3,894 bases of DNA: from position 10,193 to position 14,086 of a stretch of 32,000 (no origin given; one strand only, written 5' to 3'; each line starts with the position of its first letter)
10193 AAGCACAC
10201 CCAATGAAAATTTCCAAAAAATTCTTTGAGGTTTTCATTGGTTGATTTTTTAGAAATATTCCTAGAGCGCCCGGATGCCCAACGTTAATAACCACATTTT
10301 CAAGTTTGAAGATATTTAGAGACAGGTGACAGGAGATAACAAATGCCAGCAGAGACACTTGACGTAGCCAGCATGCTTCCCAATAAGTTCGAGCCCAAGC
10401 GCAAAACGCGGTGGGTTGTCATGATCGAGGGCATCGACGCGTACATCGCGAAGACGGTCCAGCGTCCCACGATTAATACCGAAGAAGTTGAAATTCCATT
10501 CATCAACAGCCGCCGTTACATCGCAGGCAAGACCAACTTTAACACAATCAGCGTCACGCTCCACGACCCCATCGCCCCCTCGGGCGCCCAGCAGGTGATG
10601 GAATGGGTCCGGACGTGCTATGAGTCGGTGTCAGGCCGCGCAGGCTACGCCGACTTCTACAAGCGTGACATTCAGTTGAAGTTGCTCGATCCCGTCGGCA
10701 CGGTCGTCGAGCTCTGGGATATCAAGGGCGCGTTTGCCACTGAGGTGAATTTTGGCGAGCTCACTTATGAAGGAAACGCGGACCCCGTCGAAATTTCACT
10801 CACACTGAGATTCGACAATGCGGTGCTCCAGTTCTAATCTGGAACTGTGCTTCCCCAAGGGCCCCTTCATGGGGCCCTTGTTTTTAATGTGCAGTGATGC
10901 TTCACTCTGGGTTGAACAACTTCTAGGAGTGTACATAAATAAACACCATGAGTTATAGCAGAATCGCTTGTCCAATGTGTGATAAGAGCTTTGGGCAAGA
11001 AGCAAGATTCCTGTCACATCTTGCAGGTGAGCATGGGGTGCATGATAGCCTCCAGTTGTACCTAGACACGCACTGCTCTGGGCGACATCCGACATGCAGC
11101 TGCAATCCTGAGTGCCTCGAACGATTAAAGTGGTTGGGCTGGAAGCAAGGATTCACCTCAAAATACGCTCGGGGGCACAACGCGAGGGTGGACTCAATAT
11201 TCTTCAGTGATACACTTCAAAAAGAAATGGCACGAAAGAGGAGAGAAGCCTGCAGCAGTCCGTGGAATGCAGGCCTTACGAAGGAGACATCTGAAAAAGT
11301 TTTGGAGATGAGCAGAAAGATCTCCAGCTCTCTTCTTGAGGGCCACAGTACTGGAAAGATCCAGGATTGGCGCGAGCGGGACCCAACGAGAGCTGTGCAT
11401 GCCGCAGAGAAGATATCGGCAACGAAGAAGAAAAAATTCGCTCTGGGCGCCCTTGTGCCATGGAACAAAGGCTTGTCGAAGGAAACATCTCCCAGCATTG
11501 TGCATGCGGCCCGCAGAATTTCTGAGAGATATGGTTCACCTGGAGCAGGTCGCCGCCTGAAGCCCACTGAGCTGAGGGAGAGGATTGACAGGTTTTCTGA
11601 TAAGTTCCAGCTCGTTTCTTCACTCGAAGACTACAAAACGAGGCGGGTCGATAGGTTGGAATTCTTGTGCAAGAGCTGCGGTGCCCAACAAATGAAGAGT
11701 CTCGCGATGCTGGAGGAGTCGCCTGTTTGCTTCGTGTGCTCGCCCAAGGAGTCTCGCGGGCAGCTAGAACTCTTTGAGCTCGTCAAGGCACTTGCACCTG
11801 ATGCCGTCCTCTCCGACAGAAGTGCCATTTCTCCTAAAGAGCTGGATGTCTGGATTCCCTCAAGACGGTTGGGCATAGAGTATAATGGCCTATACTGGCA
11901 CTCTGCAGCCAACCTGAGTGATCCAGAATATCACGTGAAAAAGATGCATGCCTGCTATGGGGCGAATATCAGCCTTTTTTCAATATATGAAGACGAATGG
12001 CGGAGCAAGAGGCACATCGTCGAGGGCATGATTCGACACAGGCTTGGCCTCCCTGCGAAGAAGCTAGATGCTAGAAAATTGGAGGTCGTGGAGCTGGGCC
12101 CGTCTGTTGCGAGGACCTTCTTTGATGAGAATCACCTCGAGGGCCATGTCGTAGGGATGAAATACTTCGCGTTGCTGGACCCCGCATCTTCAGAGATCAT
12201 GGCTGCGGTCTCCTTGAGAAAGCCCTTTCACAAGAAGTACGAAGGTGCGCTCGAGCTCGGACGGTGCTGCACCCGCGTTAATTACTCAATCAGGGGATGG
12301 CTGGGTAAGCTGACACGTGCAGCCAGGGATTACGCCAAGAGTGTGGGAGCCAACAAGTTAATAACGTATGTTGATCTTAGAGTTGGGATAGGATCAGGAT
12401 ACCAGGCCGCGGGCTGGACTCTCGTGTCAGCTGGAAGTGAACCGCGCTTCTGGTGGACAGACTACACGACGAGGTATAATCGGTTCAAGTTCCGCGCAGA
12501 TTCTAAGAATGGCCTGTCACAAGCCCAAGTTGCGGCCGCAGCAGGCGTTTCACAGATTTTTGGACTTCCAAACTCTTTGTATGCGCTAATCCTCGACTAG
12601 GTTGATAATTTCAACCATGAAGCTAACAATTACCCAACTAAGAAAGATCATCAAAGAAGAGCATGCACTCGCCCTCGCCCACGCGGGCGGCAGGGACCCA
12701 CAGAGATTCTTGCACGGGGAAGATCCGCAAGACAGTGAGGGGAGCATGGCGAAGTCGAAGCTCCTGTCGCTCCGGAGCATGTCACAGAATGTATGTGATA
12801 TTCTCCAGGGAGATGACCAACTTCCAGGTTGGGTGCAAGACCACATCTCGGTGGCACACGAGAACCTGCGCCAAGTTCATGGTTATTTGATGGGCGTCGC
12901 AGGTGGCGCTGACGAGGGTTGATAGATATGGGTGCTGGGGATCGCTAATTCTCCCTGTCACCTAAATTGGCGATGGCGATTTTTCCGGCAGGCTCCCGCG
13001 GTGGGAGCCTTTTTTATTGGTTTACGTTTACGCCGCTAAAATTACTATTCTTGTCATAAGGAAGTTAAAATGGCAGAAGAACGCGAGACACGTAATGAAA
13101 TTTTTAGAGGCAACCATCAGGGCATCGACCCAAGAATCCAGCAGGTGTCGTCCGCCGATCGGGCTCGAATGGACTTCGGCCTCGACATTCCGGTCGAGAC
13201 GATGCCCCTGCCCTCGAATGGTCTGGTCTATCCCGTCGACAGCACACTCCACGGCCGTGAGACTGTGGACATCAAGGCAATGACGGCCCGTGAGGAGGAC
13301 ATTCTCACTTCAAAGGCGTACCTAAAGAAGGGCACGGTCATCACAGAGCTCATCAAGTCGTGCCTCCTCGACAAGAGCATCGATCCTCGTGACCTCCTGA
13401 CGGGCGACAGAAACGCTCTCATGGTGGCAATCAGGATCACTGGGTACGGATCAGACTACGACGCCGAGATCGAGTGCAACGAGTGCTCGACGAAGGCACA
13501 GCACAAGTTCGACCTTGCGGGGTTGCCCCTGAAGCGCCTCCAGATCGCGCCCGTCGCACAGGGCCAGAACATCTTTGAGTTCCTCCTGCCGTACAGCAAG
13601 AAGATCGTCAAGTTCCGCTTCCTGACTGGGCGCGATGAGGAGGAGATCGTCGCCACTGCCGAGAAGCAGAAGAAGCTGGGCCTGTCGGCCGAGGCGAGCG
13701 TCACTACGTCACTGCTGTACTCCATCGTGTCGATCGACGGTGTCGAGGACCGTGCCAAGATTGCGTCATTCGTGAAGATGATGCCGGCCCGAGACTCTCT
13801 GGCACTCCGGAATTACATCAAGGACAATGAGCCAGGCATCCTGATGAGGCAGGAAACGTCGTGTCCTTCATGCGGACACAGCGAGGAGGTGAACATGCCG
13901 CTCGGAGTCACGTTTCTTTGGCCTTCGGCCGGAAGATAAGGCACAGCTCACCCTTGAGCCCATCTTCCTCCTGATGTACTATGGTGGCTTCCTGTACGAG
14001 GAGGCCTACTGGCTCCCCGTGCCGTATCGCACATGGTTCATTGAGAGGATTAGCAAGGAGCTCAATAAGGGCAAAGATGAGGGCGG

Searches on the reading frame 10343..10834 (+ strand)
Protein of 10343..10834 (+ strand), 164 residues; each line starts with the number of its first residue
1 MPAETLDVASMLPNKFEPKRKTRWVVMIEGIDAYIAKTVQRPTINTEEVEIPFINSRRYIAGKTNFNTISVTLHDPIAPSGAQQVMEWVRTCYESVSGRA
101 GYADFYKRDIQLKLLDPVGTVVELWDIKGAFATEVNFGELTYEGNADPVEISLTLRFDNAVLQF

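Call 6: search_protein_families(library=pfam, proteins=[window:10343-10834:+], max_evalue=0.01)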
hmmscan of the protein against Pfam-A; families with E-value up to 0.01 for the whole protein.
window:10343-10834:+ (164 aa): 1 family
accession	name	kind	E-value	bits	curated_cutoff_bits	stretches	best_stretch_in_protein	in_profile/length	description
PF06841.18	Phage_T4_gp19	-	4.3e-07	30.2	28.2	1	21-150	2-124/134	T4-like virus tail tube protein gp19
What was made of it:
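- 10343..10837 (+): Tail tube protein (gp19-like); the only tube gene in the window. Pfam Phage_T4_gp19, 30.2 bits, above the cut-off (call 6).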

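Call 30: search_protein_families(library=phrogs, proteins=[window:10343-10834:+], max_evalue=0.001)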
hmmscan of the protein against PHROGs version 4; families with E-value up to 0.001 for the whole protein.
window:10343-10834:+ (164 aa): 2 families
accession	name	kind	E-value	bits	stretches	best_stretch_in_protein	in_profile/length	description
phrog_4542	-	tail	3.1e-28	99.7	1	13-162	20-180/214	tail tube protein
phrog_45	-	tail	1.2e-12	48.6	1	35-160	125-252/350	tail tube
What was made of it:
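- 10343..10837 (+): PHROG 4542 'tail tube', E 3e-28 (call 30).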

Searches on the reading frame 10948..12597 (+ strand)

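Call 6: search_protein_families(library=pfam, proteins=[window:10948-12597:+], max_evalue=0.01)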
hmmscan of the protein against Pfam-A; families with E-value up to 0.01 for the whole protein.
window:10948-12597:+ (550 aa): 0 families

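Call 30: search_protein_families(library=phrogs, proteins=[window:10948-12597:+], max_evalue=0.001)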
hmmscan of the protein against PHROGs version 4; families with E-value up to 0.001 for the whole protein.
window:10948-12597:+ (550 aa): 5 families
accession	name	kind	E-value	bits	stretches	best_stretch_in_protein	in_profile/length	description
phrog_3339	-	DNA, RNA and nucleotide metabolism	4.3e-55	188.8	1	155-539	134-525/536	homing endonuclease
phrog_559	-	DNA, RNA and nucleotide metabolism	5e-45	155.4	1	212-517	252-561/607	HNH endonuclease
phrog_29804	-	unknown function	9.3e-24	85.2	1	209-516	191-484/534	-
phrog_1384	-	other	0.00045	20.8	1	375-522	18-175/245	Mom-like DNA modification protein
phrog_9902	-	unknown function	0.00078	20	0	239-322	50-131/210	-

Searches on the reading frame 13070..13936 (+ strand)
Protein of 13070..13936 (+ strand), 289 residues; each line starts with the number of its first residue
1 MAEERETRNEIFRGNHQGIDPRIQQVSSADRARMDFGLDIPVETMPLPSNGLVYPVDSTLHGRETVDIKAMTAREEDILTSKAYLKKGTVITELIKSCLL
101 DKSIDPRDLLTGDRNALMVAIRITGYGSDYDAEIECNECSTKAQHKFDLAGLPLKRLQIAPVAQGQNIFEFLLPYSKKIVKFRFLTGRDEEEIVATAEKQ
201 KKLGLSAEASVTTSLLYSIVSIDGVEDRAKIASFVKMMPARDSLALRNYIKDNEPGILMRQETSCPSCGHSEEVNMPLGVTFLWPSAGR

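Call 6: search_protein_families(library=pfam, proteins=[window:13070-13936:+], max_evalue=0.01)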
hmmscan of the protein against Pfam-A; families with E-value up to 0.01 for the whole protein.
window:13070-13936:+ (289 aa): 1 family
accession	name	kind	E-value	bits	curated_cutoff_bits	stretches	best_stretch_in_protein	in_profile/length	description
PF12322.14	T4_baseplate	-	3e-16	60.2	24.5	1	61-275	11-210/219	T4 bacteriophage base plate protein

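Call 30: search_protein_families(library=phrogs, proteins=[window:13070-13936:+], max_evalue=0.001)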
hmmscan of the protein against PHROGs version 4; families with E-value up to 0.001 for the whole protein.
window:13070-13936:+ (289 aa): 1 family
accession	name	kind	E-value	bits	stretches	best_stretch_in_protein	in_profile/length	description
phrog_150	-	tail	8.1e-20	72.4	1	55-277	14-226/282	baseplate hub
